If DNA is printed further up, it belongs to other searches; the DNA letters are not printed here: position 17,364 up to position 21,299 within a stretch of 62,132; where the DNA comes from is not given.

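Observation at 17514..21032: Single polypeptide fusing a cytoplasmic bis-MGD molybdo/tungsto-enzyme to a NifS/IscS-type cysteine desulfurase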

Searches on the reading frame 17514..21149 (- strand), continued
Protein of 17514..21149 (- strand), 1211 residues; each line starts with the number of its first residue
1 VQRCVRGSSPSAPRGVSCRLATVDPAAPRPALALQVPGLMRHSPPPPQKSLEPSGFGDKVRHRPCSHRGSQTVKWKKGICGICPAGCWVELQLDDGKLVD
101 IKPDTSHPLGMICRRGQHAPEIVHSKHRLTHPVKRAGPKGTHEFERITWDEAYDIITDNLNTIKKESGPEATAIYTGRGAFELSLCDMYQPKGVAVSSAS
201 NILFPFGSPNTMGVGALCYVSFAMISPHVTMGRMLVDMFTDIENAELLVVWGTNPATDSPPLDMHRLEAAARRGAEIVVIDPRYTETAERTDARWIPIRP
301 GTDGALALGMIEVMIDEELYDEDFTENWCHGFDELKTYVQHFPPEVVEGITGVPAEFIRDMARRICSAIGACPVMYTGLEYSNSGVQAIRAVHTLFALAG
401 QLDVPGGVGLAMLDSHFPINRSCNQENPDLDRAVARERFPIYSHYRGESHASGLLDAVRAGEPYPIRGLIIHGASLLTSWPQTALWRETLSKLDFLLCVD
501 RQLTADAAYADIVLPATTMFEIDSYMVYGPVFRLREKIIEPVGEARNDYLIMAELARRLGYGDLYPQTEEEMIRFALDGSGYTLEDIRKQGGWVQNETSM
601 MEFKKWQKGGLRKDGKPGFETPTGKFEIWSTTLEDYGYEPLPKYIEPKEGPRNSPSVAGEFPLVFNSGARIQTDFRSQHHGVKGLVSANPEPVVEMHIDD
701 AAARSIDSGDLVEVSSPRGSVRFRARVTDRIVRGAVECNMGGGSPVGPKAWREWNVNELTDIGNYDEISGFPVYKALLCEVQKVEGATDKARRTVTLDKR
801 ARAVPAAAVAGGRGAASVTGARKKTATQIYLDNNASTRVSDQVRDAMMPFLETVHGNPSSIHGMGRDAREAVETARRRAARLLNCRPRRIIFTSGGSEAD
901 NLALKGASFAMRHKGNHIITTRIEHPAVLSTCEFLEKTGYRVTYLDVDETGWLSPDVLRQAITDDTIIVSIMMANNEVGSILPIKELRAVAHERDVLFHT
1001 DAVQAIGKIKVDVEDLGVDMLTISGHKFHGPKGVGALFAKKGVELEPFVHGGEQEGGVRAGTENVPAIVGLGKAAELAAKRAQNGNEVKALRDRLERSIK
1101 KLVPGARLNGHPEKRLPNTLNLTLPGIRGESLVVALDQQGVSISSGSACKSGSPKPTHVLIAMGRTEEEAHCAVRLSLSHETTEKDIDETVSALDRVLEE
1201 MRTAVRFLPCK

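Call 20: find_related_loci(query=window:17514-20933:-, collection=genome_contigs, flank=10000)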
Query window:17514-20933:- (1139 aa) in genome_contigs; peptide patterns used: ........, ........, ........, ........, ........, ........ (x = any residue, [..] = any of these).
383 stretches matched a pattern; 354 encode a relative of the query (tblastn E <= 1e-3); the best 80 are kept; 80 distinct loci.
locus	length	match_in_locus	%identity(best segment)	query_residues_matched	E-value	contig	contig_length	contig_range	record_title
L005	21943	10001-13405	84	1-1139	0e+0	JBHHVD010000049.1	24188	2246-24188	MAG: Candidatus Krumholzibacteriia bacterium isolate S.4.sp3_bin.33 NODE_638_length_24188_cov_6.508474, whole genome sho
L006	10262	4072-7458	77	1-1139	0e+0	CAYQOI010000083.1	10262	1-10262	MAG TPA_asm: uncultured Cytophagia bacterium isolate SRP162660_co2_222 genome assembly, contig: NODE_3606_length_10262_c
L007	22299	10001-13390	76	1-1139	0e+0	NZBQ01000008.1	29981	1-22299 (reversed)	MAG: Dehalococcoidales bacterium isolate ARS1330 43364, whole genome shotgun sequence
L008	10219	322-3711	76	1-1139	0e+0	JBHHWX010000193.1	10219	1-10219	MAG: bacterium isolate D_3_bin.27 NODE_3071_length_10219_cov_6.685163, whole genome shotgun sequence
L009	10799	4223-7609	77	1-1139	0e+0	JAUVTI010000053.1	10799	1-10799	MAG: Gemmatimonadales bacterium isolate CSMAG_762 CSMAG_762_k141_466580_length_10799_cov_5.9268, whole genome shotgun se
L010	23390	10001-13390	75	1-1139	0e+0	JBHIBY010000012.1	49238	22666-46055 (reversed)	MAG: Anaerolineales bacterium isolate FS_3_bin.17 NODE_15_length_49238_cov_9.947116, whole genome shotgun sequence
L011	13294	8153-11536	75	1-1139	0e+0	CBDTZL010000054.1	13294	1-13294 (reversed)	MAG TPA_asm: uncultured bacterium isolate ERR2431947_binner23_Refined_26 genome assembly, contig: ERZ24794554.1029, whol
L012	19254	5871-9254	75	3-1139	0e+0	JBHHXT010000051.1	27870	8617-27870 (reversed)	MAG: bacterium isolate D_1_bin.22 NODE_377_length_27870_cov_20.292971, whole genome shotgun sequence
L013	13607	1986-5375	73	1-1139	0e+0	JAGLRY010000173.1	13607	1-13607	MAG: Candidatus Aminicenantes bacterium isolate RS_9_36 ROV157_9.bin.36.fa_173, whole genome shotgun sequence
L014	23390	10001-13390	74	1-1139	0e+0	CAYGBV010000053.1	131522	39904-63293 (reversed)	MAG TPA_asm: uncultured Gemmatimonadaceae bacterium isolate ERP108616_co1_411 genome assembly, contig: k119_1373730, who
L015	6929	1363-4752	73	1-1139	0e+0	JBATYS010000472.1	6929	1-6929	MAG: Candidatus Aminicenantaceae bacterium isolate MFD12937_ilm_asm_bin5 k127_276235, whole genome shotgun sequence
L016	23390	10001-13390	73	1-1139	0e+0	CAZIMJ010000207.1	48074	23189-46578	MAG TPA_asm: uncultured Eubacteriales bacterium isolate SRP185410_co1_364 genome assembly, contig: k141_1898128, whole g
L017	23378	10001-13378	73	1-1136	0e+0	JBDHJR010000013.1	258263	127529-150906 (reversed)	MAG: Gemmatimonadota bacterium isolate BHB10-26_Bin_262 BHB10-26_Bin_262_scaffold_662, whole genome shotgun sequence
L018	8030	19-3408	73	1-1139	0e+0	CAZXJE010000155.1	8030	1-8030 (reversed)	MAG TPA_asm: uncultured Eubacteriales bacterium isolate SRP068000_co2_124 genome assembly, contig: NODE_11460_length_803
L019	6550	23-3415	72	1-1139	0e+0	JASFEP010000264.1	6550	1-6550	MAG: Candidatus Aminicenantes bacterium isolate D0606M12metaG_Bin_51 D0606M12metaG_FD_scaffold_3798_c1, whole genome sho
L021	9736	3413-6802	73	1-1139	0e+0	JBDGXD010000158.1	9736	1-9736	MAG: Gemmatimonadota bacterium isolate M3-22_Bin_33 M3-22_Bin_33_scaffold_22935, whole genome shotgun sequence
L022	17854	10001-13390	74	1-1139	0e+0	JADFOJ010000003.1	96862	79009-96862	MAG: Planctomycetota bacterium isolate B68T1L10 B68T1L10_NODE87, whole genome shotgun sequence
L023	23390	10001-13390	73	1-1139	0e+0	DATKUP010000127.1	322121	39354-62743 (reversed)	MAG TPA_asm: Thiobacillus sp. isolate SMAG_U14110 k141_1071740, whole genome shotgun sequence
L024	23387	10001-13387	72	1-1139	0e+0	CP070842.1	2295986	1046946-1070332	MAG: Dehalococcoidales bacterium isolate bin10 chromosome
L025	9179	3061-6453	74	1-1139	0e+0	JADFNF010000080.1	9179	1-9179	MAG: Candidatus Neomarinimicrobiota bacterium isolate B61T1L10 B61T1L10_NODE12855, whole genome shotgun sequence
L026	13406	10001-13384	73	1-1139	0e+0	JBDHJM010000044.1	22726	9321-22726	MAG: Gemmatimonadota bacterium isolate BHB10-26_Bin_197 BHB10-26_Bin_197_scaffold_7644, whole genome shotgun sequence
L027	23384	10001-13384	72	3-1139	0e+0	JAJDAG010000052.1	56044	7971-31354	MAG: candidate division KSB1 bacterium isolate OFTM72 OFTM72_51, whole genome shotgun sequence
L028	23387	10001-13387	72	2-1139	0e+0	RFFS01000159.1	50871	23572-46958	MAG: Calditrichaeota bacterium isolate J004 k99_1049951, whole genome shotgun sequence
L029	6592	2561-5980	73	1-1139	0e+0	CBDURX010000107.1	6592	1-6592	MAG TPA_asm: uncultured bacterium isolate SRR22302364_binner13_Refined_49 genome assembly, contig: ERZ25073603.8113, who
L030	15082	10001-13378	71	4-1139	0e+0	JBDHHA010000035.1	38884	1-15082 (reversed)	MAG: Gemmatimonadota bacterium isolate M8-62_Bin_109 M8-62_Bin_109_scaffold_4418, whole genome shotgun sequence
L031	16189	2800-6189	72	1-1139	0e+0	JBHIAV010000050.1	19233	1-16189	MAG: Gemmatimonadota bacterium isolate K_2_bin.6 NODE_1264_length_19233_cov_9.767598, whole genome shotgun sequence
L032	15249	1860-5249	72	1-1139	0e+0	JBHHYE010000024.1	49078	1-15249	MAG: Acidobacteriota bacterium isolate Maj_2_bin.8 NODE_209_length_49078_cov_14.988638, whole genome shotgun sequence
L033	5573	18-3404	71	1-1139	0e+0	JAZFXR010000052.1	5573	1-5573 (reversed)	MAG: Dehalococcoidia bacterium isolate BS4bin.6 BS4bin.6_52, whole genome shotgun sequence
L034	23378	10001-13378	71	3-1139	0e+0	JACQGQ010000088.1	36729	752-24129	MAG: Chloroflexi bacterium isolate NC_groundwater_1077_Ag_S2p5_52_104 S_2p5_S6_coassembly_k141_5061163, whole genome sho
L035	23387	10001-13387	72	2-1139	0e+0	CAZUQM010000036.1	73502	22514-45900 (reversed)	MAG TPA_asm: uncultured Planctomycetales bacterium isolate SRP141376_co2_77 genome assembly, contig: NODE_910_length_735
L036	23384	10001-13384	70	3-1139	0e+0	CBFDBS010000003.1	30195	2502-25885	MAG TPA_asm: uncultured bacterium isolate SRR26215677_binner13_Refined_51 genome assembly, contig: ERZ25073487.531, whol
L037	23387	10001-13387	72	2-1139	0e+0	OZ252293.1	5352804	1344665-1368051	MAG: Vicinamibacterales bacterium isolate 08279705-4e20-409b-9ee9-4721abb0d863 genome assembly, chromosome: 1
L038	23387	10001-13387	71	3-1139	0e+0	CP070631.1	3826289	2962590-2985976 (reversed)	MAG: Candidatus Latescibacterota bacterium isolate bin977 chromosome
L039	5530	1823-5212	71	1-1139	0e+0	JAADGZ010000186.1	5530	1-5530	MAG: Gammaproteobacteria bacterium isolate M_MetaBat.151 contig-127_25910, whole genome shotgun sequence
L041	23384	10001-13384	70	1-1139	0e+0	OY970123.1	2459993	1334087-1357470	MAG: uncultured Chloroflexia bacterium isolate MFD01476.bin.c.5 genome assembly, chromosome: 1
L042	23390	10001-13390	69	1-1139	0e+0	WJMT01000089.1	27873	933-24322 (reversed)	MAG: Candidatus Aminicenantes bacterium isolate Bin_127 k141_3092784, whole genome shotgun sequence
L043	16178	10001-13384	71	1-1139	0e+0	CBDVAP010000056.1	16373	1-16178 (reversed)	MAG TPA_asm: uncultured bacterium isolate SRR22302374_metabat2_57 genome assembly, contig: ERZ26661914.2063, whole genom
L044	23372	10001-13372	71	1-1139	0e+0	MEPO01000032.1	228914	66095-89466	MAG: Bdellovibrionales bacterium GWA1_52_35 gwa1_scaffold_7, whole genome shotgun sequence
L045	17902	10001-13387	71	1-1139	0e+0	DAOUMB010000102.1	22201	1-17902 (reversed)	MAG TPA_asm: Dehalococcoidia bacterium isolate W31_73 k127_609912, whole genome shotgun sequence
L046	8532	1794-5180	71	1-1139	0e+0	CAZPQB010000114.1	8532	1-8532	MAG TPA_asm: uncultured Dehalococcoidaceae bacterium isolate SRP214966_co4_72 genome assembly, contig: NODE_9968_length_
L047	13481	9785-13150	71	1-1139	0e+0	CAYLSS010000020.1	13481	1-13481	MAG TPA_asm: uncultured Solibacteraceae bacterium isolate SRP141376_co4_204 genome assembly, contig: NODE_7741_length_13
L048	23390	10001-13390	70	1-1139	0e+0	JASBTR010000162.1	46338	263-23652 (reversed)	MAG: Gammaproteobacteria bacterium isolate BWSM_42 k141_678962, whole genome shotgun sequence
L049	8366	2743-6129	70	1-1139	0e+0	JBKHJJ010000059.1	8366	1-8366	MAG: Dehalococcoidia bacterium isolate D4M11_38 NODE_5228_length_8366_cov_7.631813, whole genome shotgun sequence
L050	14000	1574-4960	70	1-1139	0e+0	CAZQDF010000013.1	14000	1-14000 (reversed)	MAG TPA_asm: uncultured Dehalococcoidales bacterium isolate binchicken_co89_80 genome assembly, contig: NODE_8257_length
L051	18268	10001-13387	70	1-1139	0e+0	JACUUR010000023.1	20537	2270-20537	MAG: Dehalococcoidia bacterium isolate Kmv36 NODE_1266_length_20537_cov_12.068402, whole genome shotgun sequence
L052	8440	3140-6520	70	4-1139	0e+0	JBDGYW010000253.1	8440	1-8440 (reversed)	MAG: Gemmatimonadota bacterium isolate M3-38_Bin_161 M3-38_Bin_161_scaffold_50916, whole genome shotgun sequence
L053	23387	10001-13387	71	1-1139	0e+0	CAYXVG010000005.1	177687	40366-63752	MAG TPA_asm: uncultured Solibacteraceae bacterium isolate SRP141376_co4_146 genome assembly, contig: NODE_72_length_1776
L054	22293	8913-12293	70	4-1139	0e+0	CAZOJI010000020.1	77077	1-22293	MAG TPA_asm: uncultured Gemmatimonadaceae bacterium isolate SRP141376_co2_135 genome assembly, contig: NODE_836_length_7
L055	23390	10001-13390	70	1-1139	0e+0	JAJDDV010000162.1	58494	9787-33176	MAG: Phycisphaerae bacterium isolate OFTM174 OFTM174_161, whole genome shotgun sequence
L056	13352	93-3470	69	1-1139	0e+0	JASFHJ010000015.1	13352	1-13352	MAG: Dehalococcoidia bacterium isolate D0608M20metaG_Bin_430 D0608M20metaG_FD_scaffold_208_c1, whole genome shotgun sequ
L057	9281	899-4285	70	1-1139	0e+0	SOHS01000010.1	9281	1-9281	MAG: Dehalococcoidia bacterium isolate E26_bin16 NODE_340_length_9281_cov_36.332647, whole genome shotgun sequence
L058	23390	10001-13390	69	1-1139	0e+0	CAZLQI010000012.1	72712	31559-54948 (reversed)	MAG TPA_asm: uncultured Chromatiales bacterium isolate SRP128015_co4_63 genome assembly, contig: NODE_71_length_72712_co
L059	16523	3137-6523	70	1-1139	0e+0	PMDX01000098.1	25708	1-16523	MAG: Actinomycetota bacterium isolate fen_727 73.20120700_E2X.152_contig_106070, whole genome shotgun sequence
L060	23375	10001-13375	74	4-1139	0e+0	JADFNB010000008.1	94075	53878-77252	MAG: Gemmatimonadetes bacterium isolate B60T1B8 B60T1B8_NODE263, whole genome shotgun sequence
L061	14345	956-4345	78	1-1139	0e+0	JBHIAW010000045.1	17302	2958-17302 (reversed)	MAG: bacterium isolate K_2_bin.52 NODE_1529_length_17302_cov_10.283702, whole genome shotgun sequence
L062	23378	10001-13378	68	3-1139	0e+0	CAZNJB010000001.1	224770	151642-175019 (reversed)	MAG TPA_asm: uncultured Melioribacteraceae bacterium isolate binchicken_co64_133 genome assembly, contig: NODE_11_length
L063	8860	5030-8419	78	1-1139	0e+0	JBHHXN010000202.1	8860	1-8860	MAG: bacterium isolate D_1_bin.48 NODE_3893_length_8860_cov_10.660534, whole genome shotgun sequence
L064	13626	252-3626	70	4-1139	0e+0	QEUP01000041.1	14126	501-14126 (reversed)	MAG: Acidobacteria bacterium isolate ATN2 J3_scaffold_3508, whole genome shotgun sequence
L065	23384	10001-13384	69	1-1139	0e+0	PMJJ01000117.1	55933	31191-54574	MAG: Actinomycetota bacterium isolate fen_680 73.20120600_E2D.85_contig_10951, whole genome shotgun sequence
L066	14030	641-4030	70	1-1139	0e+0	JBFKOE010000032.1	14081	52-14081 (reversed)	MAG: Gammaproteobacteria bacterium isolate Mix_sand22.2022.08.G.12 k141_2263578_length_14081_cov_15.1322, whole genome s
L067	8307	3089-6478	68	1-1139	0e+0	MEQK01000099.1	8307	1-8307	MAG: Bdellovibrionales bacterium RIFOXYD1_FULL_55_31 rifoxyd1_full_scaffold_3394, whole genome shotgun sequence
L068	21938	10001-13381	69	2-1139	0e+0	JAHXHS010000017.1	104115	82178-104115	MAG: Candidatus Thiodiazotropha sp. (ex Epidulcina cf. delphinae) isolate 3502H_Th2 c_000000000017, whole genome shotgun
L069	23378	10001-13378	70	4-1139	0e+0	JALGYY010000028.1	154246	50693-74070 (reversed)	MAG: bacterium isolate LQ108M_Bin_12 LQ108M_Bin_12_scaffold_131, whole genome shotgun sequence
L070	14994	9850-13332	70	1-1139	0e+0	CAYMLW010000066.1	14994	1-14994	MAG TPA_asm: uncultured Gemmatimonadaceae bacterium isolate SRP141376_co2_92 genome assembly, contig: NODE_7898_length_1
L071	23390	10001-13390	73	1-1139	0e+0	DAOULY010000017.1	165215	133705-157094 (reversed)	MAG TPA_asm: Dehalococcoidia bacterium isolate W31_65 k127_505520, whole genome shotgun sequence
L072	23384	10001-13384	69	1-1139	0e+0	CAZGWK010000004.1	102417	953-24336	MAG TPA_asm: uncultured Actinomycetota bacterium isolate SRP141376_co1_17 genome assembly, contig: NODE_496_length_10241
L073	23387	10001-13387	75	3-1139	0e+0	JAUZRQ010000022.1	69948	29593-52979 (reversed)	MAG: candidate division KSB1 bacterium isolate GS19_ROV16_BS04-AMOR20_M0784 AMOR20_M0784_contig22, whole genome shotgun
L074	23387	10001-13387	68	3-1139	0e+0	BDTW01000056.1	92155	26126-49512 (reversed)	Bacterium BMS3Bbin13 DNA, contig: NODE_9, whole genome shotgun sequence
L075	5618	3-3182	71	71-1139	0e+0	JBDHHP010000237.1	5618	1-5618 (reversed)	MAG: Gemmatimonadota bacterium isolate M8-62_Bin_211 M8-62_Bin_211_scaffold_86882, whole genome shotgun sequence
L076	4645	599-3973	66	3-1139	0e+0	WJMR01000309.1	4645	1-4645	MAG: Ignavibacteriales bacterium isolate RBin_200 k141_3654386, whole genome shotgun sequence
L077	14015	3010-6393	75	3-1139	0e+0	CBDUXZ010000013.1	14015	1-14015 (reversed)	MAG TPA_asm: uncultured bacterium isolate SRR22302371_concoct_58 genome assembly, contig: ERZ26661859.3111, whole genome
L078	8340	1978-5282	74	1-1139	0e+0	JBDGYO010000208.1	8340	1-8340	MAG: Gemmatimonadota bacterium isolate M3-38_Bin_121 M3-38_Bin_121_scaffold_123752, whole genome shotgun sequence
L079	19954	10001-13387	77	1-1139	0e+0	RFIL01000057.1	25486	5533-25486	MAG: Calditrichaeota bacterium isolate J075 k99_59000, whole genome shotgun sequence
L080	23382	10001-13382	72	1-1139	0e+0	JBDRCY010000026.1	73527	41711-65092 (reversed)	MAG: Chloroflexota bacterium isolate MEGAHIT-group-1.221 k141_11252959, whole genome shotgun sequence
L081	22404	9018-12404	68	3-1139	0e+0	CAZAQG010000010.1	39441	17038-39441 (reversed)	MAG TPA_asm: uncultured Chromatiales bacterium isolate SRP128015_co4_81 genome assembly, contig: NODE_203_length_39441_c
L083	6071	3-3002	74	129-1139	0e+0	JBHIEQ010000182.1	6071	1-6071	MAG: Gemmatimonadales bacterium isolate b2.sp2_bin.61 NODE_5309_length_6071_cov_3.602394, whole genome shotgun sequence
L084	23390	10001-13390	73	1-1139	0e+0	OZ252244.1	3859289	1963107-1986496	MAG: Gemmatimonadales bacterium isolate 778196b6-71c8-4481-9959-de3bde75d7a7 genome assembly, chromosome: 1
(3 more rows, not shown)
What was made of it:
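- Checked: Of 354 relatives found among GTDB species genomes, the 80 kept show the same continuous gene, apart from a few cut short by contig ends (call 20).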
